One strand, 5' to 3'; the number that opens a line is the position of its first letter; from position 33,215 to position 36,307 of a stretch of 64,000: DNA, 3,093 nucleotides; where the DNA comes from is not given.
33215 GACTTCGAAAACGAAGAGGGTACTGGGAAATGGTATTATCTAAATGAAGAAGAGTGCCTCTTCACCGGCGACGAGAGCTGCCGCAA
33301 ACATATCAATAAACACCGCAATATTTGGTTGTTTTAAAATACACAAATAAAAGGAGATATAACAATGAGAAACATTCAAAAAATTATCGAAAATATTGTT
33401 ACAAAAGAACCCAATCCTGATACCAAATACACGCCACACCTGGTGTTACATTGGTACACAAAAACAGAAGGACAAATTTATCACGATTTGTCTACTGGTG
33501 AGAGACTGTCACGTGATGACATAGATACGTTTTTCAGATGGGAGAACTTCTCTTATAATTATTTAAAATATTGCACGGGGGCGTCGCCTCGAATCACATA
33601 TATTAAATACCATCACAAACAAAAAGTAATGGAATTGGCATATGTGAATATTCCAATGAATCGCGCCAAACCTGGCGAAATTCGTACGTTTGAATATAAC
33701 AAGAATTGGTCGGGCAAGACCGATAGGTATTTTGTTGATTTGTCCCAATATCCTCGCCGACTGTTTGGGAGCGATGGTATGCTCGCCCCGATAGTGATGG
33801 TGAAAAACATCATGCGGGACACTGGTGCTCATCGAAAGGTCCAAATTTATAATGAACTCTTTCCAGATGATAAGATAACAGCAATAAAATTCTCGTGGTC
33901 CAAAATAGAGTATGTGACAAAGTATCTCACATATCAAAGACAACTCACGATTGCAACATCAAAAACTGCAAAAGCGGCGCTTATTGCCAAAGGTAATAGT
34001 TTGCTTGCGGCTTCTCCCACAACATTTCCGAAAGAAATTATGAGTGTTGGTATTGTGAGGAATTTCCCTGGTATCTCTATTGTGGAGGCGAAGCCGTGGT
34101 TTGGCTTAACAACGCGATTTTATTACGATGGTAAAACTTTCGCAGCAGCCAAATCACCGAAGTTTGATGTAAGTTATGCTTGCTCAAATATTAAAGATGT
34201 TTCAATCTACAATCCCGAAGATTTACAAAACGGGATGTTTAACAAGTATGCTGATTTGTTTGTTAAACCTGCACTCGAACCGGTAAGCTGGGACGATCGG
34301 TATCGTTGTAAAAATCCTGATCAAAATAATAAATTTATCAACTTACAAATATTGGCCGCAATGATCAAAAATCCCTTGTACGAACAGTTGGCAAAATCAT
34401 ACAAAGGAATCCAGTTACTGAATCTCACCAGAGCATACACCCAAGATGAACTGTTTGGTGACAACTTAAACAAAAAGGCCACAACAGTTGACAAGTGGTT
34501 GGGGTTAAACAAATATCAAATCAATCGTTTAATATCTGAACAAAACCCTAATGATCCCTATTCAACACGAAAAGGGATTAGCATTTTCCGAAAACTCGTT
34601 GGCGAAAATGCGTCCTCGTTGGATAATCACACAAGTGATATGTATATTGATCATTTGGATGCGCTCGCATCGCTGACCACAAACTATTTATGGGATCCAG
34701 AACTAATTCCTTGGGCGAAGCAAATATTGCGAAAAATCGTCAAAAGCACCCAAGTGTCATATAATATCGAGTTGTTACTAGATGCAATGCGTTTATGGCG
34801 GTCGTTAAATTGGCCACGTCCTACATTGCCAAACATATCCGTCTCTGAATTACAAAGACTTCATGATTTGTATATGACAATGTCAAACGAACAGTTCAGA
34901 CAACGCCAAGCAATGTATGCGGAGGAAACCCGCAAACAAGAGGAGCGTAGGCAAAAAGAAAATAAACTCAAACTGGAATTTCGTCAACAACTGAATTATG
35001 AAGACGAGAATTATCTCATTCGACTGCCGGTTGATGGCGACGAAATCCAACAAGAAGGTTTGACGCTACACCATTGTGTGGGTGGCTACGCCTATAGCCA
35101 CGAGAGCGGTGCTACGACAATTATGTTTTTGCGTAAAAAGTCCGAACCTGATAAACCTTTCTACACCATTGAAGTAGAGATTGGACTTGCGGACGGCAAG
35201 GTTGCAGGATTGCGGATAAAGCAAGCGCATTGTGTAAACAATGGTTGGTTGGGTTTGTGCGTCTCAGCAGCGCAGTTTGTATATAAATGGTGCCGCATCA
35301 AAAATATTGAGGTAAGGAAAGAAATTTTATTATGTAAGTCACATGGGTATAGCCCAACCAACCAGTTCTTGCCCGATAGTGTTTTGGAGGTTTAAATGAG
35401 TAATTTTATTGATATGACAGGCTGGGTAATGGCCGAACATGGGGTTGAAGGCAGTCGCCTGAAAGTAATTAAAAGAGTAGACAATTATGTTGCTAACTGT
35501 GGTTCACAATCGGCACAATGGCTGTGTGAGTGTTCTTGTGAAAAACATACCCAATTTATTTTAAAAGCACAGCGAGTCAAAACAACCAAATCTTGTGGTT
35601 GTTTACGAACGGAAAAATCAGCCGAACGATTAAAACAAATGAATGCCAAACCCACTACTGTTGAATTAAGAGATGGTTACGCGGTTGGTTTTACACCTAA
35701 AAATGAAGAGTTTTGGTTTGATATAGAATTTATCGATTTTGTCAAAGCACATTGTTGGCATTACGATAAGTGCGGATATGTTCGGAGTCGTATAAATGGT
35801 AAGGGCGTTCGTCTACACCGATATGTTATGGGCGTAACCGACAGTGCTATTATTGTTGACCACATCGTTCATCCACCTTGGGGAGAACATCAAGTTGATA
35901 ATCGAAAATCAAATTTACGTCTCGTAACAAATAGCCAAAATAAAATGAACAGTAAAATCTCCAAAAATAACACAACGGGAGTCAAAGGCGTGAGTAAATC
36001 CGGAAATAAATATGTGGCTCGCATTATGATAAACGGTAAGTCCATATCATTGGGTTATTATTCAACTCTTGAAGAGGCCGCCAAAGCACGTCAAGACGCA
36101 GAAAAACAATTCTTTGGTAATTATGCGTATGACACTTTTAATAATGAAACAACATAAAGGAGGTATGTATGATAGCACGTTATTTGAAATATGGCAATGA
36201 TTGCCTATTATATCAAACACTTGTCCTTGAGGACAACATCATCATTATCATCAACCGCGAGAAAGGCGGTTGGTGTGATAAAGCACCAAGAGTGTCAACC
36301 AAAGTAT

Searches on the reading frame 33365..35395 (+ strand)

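Call 22: search_protein_families(library=phrogs, proteins=[window:33365-35395:+], max_evalue=0.001)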
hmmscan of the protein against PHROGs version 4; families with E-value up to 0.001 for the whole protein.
window:33365-35395:+ (676 aa): 8 families
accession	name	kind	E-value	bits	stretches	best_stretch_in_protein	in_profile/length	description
phrog_8470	-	unknown function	1.3e-28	101.2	1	312-610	243-522/567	-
phrog_3169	-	unknown function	6.5e-23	82.5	1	534-652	365-472/474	-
phrog_7484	-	unknown function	3.1e-20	73.3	1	468-607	288-415/450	-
phrog_9653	-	unknown function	4e-06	27.3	1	533-607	264-338/373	-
phrog_3200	-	unknown function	5.3e-06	26.2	1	525-607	559-642/683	-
phrog_9253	-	unknown function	9.1e-06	25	1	542-606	694-758/819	-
phrog_28566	-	unknown function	8.4e-05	22.7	1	530-607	287-365/406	-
phrog_16315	-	unknown function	0.00076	19.2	0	529-650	407-522/532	-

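Call 56: search_protein_families(library=pfam, proteins=[window:33365-35395:+], max_evalue=0.001)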
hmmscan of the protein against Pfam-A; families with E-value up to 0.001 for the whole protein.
window:33365-35395:+ (676 aa): 1 family
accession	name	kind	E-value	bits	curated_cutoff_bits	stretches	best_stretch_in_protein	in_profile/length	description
PF14284.11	PcfJ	-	2.2e-24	86.4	25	1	471-605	2-121/147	PcfJ-like protein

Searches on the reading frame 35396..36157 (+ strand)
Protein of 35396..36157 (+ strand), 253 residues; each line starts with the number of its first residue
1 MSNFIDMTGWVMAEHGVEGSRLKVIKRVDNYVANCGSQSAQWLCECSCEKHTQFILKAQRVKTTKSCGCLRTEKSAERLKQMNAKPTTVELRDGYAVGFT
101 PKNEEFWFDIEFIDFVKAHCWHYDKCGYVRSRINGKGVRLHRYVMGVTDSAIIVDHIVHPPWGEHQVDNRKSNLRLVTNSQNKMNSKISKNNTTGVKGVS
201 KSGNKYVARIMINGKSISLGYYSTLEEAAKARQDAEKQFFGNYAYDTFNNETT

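Call 22: search_protein_families(library=phrogs, proteins=[window:35396-36157:+], max_evalue=0.001)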
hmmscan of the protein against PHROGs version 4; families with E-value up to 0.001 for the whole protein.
window:35396-36157:+ (253 aa): 9 families
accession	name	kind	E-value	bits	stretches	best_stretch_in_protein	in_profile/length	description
phrog_99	-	DNA, RNA and nucleotide metabolism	8.5e-43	148.5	1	58-251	83-271/383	HNH endonuclease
phrog_374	-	DNA, RNA and nucleotide metabolism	1.2e-31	111.2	1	21-251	204-418/617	HNH endonuclease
phrog_4578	-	DNA, RNA and nucleotide metabolism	9e-25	88.1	1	138-247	16-122/130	HNH endonuclease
phrog_3593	-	DNA, RNA and nucleotide metabolism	3e-14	54.2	1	59-243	11-200/210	HNH endonuclease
phrog_13470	-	DNA, RNA and nucleotide metabolism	7.4e-13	49.9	1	183-243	84-146/152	HNH endonuclease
phrog_953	-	DNA, RNA and nucleotide metabolism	4.1e-10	40.6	1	176-235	295-357/420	HNH endonuclease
phrog_36769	-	unknown function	1e-09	39.2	1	125-235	227-343/367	-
phrog_24751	-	DNA, RNA and nucleotide metabolism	3.2e-06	28.3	1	196-236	13-53/65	HNH endonuclease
phrog_35306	-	unknown function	7e-05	24.1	1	187-251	22-87/90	-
